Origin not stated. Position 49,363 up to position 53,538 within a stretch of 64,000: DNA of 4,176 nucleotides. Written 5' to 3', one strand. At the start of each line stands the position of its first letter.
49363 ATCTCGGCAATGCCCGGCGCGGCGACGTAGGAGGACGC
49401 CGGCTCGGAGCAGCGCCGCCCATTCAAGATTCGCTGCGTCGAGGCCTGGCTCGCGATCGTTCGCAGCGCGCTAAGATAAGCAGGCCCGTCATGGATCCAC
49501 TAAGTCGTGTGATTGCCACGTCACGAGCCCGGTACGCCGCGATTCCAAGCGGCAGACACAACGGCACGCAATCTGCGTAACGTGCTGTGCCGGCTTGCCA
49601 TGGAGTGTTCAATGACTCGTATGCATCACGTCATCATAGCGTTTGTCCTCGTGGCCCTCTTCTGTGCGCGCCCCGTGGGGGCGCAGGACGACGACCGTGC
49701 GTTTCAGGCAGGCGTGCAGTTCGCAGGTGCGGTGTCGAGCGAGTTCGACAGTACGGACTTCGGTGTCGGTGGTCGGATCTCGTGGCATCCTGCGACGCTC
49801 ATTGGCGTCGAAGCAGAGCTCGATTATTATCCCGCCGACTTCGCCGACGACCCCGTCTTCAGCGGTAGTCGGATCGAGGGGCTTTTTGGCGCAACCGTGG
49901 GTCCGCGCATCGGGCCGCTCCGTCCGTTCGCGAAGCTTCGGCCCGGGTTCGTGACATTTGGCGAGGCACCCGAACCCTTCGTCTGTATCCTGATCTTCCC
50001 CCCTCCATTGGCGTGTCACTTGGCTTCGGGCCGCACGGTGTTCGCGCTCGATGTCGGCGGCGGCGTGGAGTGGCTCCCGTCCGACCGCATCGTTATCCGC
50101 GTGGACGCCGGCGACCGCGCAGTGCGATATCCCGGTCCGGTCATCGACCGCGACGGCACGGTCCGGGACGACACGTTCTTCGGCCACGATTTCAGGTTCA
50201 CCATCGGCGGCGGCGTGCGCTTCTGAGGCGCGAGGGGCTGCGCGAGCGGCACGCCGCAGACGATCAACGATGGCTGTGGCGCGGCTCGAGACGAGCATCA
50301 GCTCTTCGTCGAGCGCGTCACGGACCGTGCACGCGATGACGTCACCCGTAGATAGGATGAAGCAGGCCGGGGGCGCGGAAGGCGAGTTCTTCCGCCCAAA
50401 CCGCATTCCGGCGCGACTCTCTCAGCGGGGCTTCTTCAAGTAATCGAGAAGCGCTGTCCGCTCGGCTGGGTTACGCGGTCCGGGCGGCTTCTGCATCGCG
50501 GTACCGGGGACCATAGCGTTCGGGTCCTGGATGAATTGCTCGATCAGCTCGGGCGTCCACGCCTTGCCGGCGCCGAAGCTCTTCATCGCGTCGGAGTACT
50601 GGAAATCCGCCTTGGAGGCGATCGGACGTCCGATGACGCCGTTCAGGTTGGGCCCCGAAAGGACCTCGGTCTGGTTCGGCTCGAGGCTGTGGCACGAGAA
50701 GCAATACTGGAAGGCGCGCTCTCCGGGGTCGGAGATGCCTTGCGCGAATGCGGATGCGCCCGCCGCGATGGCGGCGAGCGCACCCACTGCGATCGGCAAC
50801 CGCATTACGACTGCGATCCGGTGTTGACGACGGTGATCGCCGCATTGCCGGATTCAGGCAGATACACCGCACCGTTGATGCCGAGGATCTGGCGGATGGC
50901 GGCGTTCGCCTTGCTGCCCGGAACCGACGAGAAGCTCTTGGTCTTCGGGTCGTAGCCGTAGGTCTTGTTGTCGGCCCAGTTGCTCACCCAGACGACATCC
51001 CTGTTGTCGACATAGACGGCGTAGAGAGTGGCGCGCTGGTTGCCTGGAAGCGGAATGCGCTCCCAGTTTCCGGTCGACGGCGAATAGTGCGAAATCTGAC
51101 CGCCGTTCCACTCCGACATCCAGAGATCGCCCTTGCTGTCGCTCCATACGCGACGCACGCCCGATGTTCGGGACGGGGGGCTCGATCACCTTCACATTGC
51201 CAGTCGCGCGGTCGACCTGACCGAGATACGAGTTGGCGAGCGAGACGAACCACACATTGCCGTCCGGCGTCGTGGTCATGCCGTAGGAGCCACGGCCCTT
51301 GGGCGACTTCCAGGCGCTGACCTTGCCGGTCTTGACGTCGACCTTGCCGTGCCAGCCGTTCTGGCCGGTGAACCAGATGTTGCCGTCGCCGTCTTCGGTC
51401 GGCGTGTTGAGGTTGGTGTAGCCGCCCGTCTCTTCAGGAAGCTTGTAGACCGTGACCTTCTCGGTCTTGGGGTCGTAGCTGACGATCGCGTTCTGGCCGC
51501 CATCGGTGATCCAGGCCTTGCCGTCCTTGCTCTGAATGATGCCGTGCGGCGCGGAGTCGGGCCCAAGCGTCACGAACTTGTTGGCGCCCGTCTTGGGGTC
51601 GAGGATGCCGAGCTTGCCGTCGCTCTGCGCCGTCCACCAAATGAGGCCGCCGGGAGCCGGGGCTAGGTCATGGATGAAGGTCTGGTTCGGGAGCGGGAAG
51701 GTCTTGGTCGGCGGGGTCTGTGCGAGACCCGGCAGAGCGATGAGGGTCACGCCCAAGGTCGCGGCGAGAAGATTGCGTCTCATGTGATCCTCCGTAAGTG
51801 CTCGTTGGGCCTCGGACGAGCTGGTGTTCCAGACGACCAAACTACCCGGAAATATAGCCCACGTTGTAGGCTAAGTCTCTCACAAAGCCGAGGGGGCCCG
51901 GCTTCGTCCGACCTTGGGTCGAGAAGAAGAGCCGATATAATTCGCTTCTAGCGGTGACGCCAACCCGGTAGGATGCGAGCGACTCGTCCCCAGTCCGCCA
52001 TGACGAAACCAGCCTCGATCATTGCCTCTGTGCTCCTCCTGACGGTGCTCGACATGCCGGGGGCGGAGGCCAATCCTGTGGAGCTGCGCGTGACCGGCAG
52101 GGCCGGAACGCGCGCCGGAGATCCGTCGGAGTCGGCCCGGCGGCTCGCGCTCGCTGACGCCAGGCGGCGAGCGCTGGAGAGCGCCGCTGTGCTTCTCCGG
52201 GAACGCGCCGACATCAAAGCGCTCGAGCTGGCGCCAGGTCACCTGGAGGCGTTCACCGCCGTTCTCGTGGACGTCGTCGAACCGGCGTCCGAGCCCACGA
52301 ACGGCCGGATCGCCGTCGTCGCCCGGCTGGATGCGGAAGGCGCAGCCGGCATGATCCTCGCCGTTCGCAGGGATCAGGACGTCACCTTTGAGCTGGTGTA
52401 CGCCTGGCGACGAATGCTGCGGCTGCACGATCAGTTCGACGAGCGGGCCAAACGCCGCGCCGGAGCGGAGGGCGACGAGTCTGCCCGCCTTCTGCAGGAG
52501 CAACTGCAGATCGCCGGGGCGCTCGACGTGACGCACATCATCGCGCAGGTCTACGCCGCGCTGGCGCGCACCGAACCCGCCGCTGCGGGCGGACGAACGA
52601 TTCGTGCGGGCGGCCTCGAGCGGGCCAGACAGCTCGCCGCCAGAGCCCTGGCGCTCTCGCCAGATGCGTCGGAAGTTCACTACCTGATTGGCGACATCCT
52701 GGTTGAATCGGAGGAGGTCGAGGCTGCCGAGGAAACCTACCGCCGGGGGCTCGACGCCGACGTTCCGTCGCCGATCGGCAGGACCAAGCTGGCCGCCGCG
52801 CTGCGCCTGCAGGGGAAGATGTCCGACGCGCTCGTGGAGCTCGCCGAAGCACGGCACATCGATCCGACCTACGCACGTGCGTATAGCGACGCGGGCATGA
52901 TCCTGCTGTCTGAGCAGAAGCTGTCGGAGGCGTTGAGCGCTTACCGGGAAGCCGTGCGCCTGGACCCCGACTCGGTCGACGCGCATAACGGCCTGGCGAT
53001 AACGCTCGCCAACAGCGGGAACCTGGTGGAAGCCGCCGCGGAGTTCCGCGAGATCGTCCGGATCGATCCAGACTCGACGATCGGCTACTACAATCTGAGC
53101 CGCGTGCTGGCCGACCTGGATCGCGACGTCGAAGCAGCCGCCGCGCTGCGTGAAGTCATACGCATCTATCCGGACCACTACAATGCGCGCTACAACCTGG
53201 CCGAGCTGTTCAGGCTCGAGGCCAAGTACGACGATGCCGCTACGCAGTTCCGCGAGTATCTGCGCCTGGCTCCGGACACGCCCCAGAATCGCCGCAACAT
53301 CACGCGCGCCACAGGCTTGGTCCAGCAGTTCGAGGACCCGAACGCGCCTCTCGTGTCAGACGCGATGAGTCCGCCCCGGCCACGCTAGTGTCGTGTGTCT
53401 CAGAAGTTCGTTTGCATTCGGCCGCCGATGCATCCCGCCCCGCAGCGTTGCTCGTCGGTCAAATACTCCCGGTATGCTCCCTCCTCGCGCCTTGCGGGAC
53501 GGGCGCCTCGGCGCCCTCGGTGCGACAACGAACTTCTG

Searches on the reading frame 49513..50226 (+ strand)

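Call 53: search_protein_families(library=pfam, proteins=[window:49513-50226:+], max_evalue=0.0001)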
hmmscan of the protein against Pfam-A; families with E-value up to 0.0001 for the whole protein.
window:49513-50226:+ (237 aa): 1 family
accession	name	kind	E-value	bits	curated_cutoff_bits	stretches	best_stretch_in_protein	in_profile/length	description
PF13505.12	OMP_b-brl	-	6.1e-05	23.7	28.7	0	44-204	2-155/175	Outer membrane protein beta-barrel domain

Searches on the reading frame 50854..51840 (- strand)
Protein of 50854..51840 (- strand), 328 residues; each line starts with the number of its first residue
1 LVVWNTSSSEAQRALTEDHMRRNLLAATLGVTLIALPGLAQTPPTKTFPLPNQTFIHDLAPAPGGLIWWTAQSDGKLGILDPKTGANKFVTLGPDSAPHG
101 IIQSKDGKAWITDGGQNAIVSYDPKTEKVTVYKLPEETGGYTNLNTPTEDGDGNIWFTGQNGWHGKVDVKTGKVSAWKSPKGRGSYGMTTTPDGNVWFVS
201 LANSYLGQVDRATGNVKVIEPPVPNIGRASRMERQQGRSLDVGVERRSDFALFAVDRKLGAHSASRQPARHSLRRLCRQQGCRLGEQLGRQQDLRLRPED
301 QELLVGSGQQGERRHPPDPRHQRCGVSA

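Call 53: search_protein_families(library=pfam, proteins=[window:50854-51840:-], max_evalue=0.0001)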
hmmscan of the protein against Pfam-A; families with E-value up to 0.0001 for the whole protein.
window:50854-51840:- (328 aa): 2 families
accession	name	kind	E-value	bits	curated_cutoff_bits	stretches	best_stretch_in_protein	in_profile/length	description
PF24684.1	Vgb_lyase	-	1.4e-19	70.4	50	1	45-217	45-214/290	Virginiamycin B lyase family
PF16819.11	DUF5074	-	3.2e-06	26.9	27.2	0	71-138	159-227/353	Domain of unknown function (DUF5074)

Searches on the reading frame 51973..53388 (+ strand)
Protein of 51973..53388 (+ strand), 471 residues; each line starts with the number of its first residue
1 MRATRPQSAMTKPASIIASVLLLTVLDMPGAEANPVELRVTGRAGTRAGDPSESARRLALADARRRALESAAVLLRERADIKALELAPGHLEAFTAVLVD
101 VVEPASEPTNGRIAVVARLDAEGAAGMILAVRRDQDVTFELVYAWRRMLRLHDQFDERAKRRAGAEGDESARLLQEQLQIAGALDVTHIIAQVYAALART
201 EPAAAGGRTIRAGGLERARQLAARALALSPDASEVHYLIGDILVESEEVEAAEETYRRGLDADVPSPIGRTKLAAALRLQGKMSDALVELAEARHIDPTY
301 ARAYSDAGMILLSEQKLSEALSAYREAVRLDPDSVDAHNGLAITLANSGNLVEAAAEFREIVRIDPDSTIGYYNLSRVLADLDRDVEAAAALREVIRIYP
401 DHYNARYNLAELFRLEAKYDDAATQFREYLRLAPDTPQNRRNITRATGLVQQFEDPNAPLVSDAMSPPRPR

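Call 52: search_protein_families(library=pfam, proteins=[window:51973-53388:+], max_evalue=0.0001)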
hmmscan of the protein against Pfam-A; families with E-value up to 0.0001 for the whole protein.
window:51973-53388:+ (471 aa): 12 families
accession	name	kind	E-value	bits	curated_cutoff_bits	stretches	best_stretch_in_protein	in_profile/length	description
PF07719.23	TPR_2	-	5.9e-26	88.8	27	0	301-333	1-33/34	Tetratricopeptide repeat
PF13432.12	TPR_16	-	4.4e-23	81.8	32.7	3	307-368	3-64/65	Tetratricopeptide repeat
PF14559.12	TPR_19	-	6.9e-22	78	25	3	311-370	1-59/68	Tetratricopeptide repeat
PF13414.12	TPR_11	-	5.7e-21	74.4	26.8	1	310-349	3-42/42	TPR repeat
PF13431.12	TPR_17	-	7.1e-21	73.1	24.4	1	323-354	1-32/34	Tetratricopeptide repeat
PF00515.34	TPR_1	-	2.5e-18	65.5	27.8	0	301-333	1-33/34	Tetratricopeptide repeat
PF13181.12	TPR_8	-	3e-18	64.8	25.7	0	301-333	1-33/34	Tetratricopeptide repeat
PF13428.12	TPR_14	-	5.9e-15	54.7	23.5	0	303-342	3-42/44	Tetratricopeptide repeat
PF24575.1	TPR_Slam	-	3.4e-10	40.7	35.2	0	308-358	54-104/104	Surface lipoprotein assembly modifier, N-terminal TPR repeats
PF13174.12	TPR_6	-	9.7e-10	38.9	26.3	0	372-402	3-33/33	Tetratricopeptide repeat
PF13424.12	TPR_12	-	4.6e-08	33.6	30.1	0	372-434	6-76/77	Tetratricopeptide repeat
PF23914.1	TPR_CcmH_CycH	-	2.1e-06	28.1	42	0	299-362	85-148/158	Cytochrome c-type biogenesis protein H TPR domain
